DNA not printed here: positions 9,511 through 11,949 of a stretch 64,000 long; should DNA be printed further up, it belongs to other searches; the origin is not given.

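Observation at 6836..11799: Tandem paralogous M28 aminopeptidases in which the usual PA-domain position is occupied by a 7-bladed BNR/Ycf48-like beta-propeller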

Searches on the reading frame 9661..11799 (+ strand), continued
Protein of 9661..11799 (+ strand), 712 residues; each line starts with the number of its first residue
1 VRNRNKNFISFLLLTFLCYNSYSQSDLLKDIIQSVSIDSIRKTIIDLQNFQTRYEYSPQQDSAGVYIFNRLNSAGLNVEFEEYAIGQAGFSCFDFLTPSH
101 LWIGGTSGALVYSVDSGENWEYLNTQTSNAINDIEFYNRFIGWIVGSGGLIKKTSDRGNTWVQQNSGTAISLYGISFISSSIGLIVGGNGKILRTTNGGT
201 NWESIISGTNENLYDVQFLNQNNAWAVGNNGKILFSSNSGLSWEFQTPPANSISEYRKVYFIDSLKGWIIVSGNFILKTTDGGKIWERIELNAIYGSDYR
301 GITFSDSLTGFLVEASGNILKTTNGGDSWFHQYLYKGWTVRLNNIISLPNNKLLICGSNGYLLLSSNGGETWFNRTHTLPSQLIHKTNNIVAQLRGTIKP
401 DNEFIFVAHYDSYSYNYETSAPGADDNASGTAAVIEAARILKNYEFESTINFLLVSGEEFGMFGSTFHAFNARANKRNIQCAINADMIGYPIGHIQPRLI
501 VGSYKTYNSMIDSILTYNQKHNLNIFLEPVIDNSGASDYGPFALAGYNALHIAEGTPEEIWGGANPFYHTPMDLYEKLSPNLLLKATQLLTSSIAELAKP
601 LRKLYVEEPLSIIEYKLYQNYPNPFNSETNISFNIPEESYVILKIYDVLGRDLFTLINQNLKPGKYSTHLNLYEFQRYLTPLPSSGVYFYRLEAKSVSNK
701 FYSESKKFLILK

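Call 7: search_solved_structures(query=window:9661-11799:+, max_evalue=0.01, show_alignments=2)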
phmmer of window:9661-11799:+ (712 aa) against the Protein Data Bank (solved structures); distinct sequences matched with E-value up to 0.01: 38.
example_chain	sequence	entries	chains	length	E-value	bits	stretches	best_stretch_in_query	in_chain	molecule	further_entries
2xbg_A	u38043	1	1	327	3.2e-20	75.2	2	201-329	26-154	YCF48-LIKE PROTEIN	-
5ojp_A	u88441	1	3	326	3.3e-20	75.1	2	201-329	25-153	Ycf48-like protein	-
5ojr_A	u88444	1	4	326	3.8e-20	75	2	201-329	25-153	Ycf48-like protein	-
5oj5_A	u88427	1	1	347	5.8e-20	74.3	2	201-329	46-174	Ycf48-like protein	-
6hc6_A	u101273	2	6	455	5.3e-19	71.2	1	397-603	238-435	Aminopeptidase YwaD | Aminopeptidase Y (Arg Lys Leu preference)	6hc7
8am5_S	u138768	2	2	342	1.9e-17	66.1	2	201-330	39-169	Photosystem II assembly lipoprotein Ycf48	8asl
5oj3_A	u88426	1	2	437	1.4e-15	59.9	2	194-330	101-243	Photosystem II stability/assembly factor HCF136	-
3b3t_A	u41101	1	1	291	3.2e-13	52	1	386-580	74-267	Bacterial leucyl aminopeptidase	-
1amp_A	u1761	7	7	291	1.5e-12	49.8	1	386-580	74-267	AMINOPEPTIDASE | PROTEIN (AMINOPEPTIDASE) | BACTERIAL LEUCYL AMINOPEPTIDASE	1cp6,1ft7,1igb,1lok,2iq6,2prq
1rtq_A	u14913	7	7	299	1.6e-12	49.7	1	386-579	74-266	Bacterial leucyl aminopeptidase | Aminopeptidase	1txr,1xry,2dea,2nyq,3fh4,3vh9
3b3v_A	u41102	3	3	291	2.7e-12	49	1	386-576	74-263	Bacterial leucyl aminopeptidase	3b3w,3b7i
2anp_A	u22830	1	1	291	7.8e-12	47.5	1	386-580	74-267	leucyl aminopeptidase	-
3b35_A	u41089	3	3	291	1.1e-11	47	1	386-579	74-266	Bacterial leucyl aminopeptidase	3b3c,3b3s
2ek8_A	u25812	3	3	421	1.1e-10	43.6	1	398-605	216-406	Aminopeptidase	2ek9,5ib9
7oez_A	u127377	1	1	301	3.9e-10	41.9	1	388-589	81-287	Leucine aminopeptidase A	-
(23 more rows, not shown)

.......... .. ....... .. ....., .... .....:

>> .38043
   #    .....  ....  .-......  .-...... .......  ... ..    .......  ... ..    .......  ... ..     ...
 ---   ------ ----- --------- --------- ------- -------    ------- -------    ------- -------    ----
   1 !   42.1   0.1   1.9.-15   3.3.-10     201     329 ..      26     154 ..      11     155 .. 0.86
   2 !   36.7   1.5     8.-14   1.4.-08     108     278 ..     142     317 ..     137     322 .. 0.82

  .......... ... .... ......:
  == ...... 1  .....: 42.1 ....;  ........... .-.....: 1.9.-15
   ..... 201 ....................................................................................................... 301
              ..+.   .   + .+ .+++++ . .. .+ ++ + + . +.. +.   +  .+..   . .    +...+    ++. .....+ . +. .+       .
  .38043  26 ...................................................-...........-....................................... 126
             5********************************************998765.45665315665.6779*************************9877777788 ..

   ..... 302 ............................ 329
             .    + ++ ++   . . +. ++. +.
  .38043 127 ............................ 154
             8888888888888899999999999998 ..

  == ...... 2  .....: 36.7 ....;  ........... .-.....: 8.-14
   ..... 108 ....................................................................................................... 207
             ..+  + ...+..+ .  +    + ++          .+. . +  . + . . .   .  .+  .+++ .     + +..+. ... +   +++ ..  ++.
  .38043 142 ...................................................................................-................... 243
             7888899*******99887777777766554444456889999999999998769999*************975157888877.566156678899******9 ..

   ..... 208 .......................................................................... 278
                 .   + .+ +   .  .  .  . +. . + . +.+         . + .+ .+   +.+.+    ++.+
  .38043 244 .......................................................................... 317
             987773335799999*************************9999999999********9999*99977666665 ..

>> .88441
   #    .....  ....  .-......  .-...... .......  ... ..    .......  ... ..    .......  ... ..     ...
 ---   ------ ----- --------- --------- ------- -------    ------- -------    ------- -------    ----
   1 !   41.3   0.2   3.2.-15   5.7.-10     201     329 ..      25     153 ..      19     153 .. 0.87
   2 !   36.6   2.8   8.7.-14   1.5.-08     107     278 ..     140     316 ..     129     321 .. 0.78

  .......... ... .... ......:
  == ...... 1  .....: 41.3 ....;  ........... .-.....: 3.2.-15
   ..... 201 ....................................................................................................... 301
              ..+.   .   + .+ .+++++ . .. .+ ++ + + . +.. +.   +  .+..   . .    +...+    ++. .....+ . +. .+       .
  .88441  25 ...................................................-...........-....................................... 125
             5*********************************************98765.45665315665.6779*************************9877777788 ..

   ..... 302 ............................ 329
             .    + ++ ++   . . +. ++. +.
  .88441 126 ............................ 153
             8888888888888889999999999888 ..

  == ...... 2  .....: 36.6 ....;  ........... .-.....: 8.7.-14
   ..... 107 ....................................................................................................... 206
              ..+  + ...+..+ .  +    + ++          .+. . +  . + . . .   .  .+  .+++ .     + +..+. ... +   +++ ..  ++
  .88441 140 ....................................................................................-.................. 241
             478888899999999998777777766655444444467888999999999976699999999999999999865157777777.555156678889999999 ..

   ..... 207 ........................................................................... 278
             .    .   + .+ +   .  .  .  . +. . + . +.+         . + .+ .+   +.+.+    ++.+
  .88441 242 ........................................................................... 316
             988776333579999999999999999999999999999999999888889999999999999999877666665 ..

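Call 19: predict_structure(alignment_id=A1)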
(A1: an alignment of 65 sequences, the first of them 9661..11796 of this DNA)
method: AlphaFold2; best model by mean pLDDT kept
length: 712 residues; sequences in the alignment: 65
mean_pLDDT: 93.2   pTM: 0.82
mean pLDDT of the five models: 93.2, 93.0, 92.7, 92.3, 91.7
residues with pLDDT >= 90: 620; 70-90: 59; 50-70: 24; < 50: 9
segments of 3 or more residues with pLDDT < 50: 18-20, 607-611
pLDDT, mean of each block of 10 residues (from residue 1): 58 54 84 95 96 93 97 94 97 91 97 95 97 96 98 96 97 97 98 97 98 98 98 98 96 95 97 96 97 92 96 96 97 87 95 95 94 95 97 98 98 82 95 98 98 96 96 95 97 92 95 97 96 91 96 95 94 96 98 98 69 81 86 95 96 95 94 80 90 95 96 80
secondary structure, 60 per line:
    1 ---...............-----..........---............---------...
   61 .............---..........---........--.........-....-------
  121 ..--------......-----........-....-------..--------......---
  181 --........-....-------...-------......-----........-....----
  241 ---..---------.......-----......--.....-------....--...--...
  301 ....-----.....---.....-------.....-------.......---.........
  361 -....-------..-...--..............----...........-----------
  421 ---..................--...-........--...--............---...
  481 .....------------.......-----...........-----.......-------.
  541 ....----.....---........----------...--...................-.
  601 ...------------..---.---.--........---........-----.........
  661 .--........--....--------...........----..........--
elements in order (helices of 4 or more, strands of 3 or more residues): H4-18 H24-33 H37-48 H58-73 E77-86 E90-97 E100-105 E110-113 E131-136 E142-146 E151-154 E172-177 E183-187 E192-195 E203-205 E213-218 E224-228 E233-236 E255-261 E267-272 E275-279 E287-290 E298-304 E310-314 E318-322 E330-334 E342-348 E352-357 E362-365 E384-394 E399-409 H424-441 E444-446 E448-455 H463-474 E478-485 E498-504 H510-520 E526-532 H540-544 E549-553 H557-564 H580-598 E600-603 E628-635 E639-646 E652-661 E664-671 H674-677 E686-696 E701-710

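Call 22: fold_search(model_id=the predicted structure, library=pdb)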
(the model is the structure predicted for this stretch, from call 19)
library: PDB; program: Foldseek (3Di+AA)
matches with E <= 10: 1858; with E <= 0.001: 1362
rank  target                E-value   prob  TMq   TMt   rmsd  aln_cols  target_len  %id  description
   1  6hc7_A                8.7e-16  1.00  0.27  0.45   2.7       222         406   29  The crystal structure of BSAP, a zinc aminopeptidase from Bacillus subtilis (medium resolution) (released 2019-08-28)
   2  2anp                  1.6e-15  1.00  0.27  0.64   2.5       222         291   26  Functional Glutamate 151 to Histidine mutant of the aminopeptidase from Aeromonas Proteolytica. (released 2005-10-04)
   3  5ojr_A                1.6e-15  1.00  0.34  0.73   4.4       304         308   19  YCF48 bound to D1 peptide (released 2018-08-08)
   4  5oj5_A                1.8e-15  1.00  0.35  0.74   4.1       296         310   20  YCF48 bound to D1 peptide (released 2018-08-08)
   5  5ojr_C                1.9e-15  1.00  0.35  0.76   4.0       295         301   20  YCF48 bound to D1 peptide (released 2018-08-08)
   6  5ojr_B                1.9e-15  1.00  0.34  0.72   4.3       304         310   20  YCF48 bound to D1 peptide (released 2018-08-08)
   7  5ojp_B                2.1e-15  1.00  0.35  0.75   4.1       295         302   21  YCF48 bound to D1 peptide (released 2018-08-08)
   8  6hc6_A                4.3e-15  1.00  0.26  0.45   3.1       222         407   28  The structure of BSAP, a zinc aminopeptidase from Bacillus subtilis (released 2019-08-28)
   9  6hc6_C                4.5e-15  1.00  0.27  0.45   6.6       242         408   28  The structure of BSAP, a zinc aminopeptidase from Bacillus subtilis (released 2019-08-28)
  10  5ojp_C                4.7e-15  1.00  0.33  0.73   4.3       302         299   21  YCF48 bound to D1 peptide (released 2018-08-08)
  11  3b35                  5.0e-15  1.00  0.27  0.65   2.4       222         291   26  Crystal structure of the M180A mutant of the aminopeptidase from Vibrio proteolyticus (released 2007-11-27)
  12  5ojr_D                5.0e-15  1.00  0.35  0.76   4.2       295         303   20  YCF48 bound to D1 peptide (released 2018-08-08)
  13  3b3t                  7.2e-15  1.00  0.28  0.65   2.3       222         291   26  Crystal structure of the D118N mutant of the aminopeptidase from Vibrio proteolyticus (released 2007-11-27)
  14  5ojp_A                1.0e-14  1.00  0.35  0.74   4.2       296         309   21  YCF48 bound to D1 peptide (released 2018-08-08)
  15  2ek8                  1.4e-14  1.00  0.33  0.56  13.4       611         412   15  Aminopeptidase from Aneurinibacillus sp. strain AM-1 (released 2008-03-25)
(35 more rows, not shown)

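Call 23: find_related_loci(query=A1, collection=genome_contigs, flank=6000)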
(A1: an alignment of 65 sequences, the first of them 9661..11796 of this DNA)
Query A1 (712 aa) in genome_contigs; peptide patterns used: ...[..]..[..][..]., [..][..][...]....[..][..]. (x = any residue, [..] = any of these).
600 stretches matched a pattern (row limit reached: there are more); 531 encode a relative of the query (tblastn E <= 1e-3); the best 80 are kept; 80 distinct loci.
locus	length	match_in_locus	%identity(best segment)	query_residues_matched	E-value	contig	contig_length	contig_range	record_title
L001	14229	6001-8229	33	48-694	3e-84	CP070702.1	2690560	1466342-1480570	MAG: Candidatus Eiseniibacteriota bacterium isolate bin56 chromosome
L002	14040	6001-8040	27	28-696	3e-50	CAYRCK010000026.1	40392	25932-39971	MAG TPA_asm: uncultured bacterium isolate binchicken_co334_246 genome assembly, contig: NODE_1517_length_40392_cov_8.585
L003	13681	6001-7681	31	389-712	2e-36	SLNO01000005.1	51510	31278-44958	MAG: Balneolales bacterium isolate CSSed165cm_409 CSSed16-5cm-563, whole genome shotgun sequence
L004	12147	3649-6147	31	47-712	9e-65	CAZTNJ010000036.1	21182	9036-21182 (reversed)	MAG TPA_asm: uncultured Ignavibacteria bacterium isolate binchicken_co44_148 genome assembly, contig: NODE_3622_length_2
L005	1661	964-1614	38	387-601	4e-33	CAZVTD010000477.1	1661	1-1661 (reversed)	MAG TPA_asm: uncultured Planctomycetota bacterium isolate SRP167436_co1_127 genome assembly, contig: NODE_125580_length_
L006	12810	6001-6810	39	28-601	2e-31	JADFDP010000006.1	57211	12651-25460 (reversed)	MAG: Candidatus Aminicenantes bacterium isolate QR_Bin.23 NODE_6_length_57211_cov_16.4868, whole genome shotgun sequence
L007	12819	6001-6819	36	27-601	1e-29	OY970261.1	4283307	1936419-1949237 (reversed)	MAG: Candidatus Aminicenantes bacterium isolate MFD04408.bin.1.29 genome assembly, chromosome: 1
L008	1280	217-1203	30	389-693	4e-28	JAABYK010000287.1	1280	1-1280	MAG: candidate division KSB1 bacterium isolate CS3-K085 K_merged_R1_(paired)_contig_164404, whole genome shotgun sequenc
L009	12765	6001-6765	38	22-578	6e-27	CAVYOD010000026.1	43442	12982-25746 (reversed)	MAG: Candidatus Aminicenantes bacterium isolate MFD04408.bin.2.57 genome assembly, contig: contig_51724, whole genome sh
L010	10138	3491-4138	35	388-601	2e-25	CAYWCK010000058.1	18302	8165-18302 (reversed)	MAG TPA_asm: uncultured Bifidobacteriaceae bacterium isolate binchicken_co118_301 genome assembly, contig: NODE_3161_len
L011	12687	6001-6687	34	388-613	4e-25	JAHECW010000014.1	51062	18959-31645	MAG: Acidobacteria bacterium isolate Ww181 NODE_969_length_51062_cov_3.824856, whole genome shotgun sequence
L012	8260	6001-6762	33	389-651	7e-25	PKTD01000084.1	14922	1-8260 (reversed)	MAG: Marinilabiliales bacterium isolate BM719 sc_5457, whole genome shotgun sequence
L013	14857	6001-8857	38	389-712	1e-24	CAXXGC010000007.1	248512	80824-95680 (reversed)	MAG: Melioribacteraceae bacterium isolate c2877395-3ee6-4dac-bee1-9ee563c4f95a genome assembly, contig: contig_7, whole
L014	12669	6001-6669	32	389-597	7e-24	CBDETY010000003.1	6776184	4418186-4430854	MAG: Candidatus Latescibacterota bacterium isolate 4ecebec3-674b-4d24-a34d-cb651c760dca genome assembly, contig: contig_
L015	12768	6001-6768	32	356-604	2e-23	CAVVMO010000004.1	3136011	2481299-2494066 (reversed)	MAG: uncultured Bacteroidales bacterium isolate MFD04716.bin.1.418 genome assembly, contig: contig_4261, whole genome sh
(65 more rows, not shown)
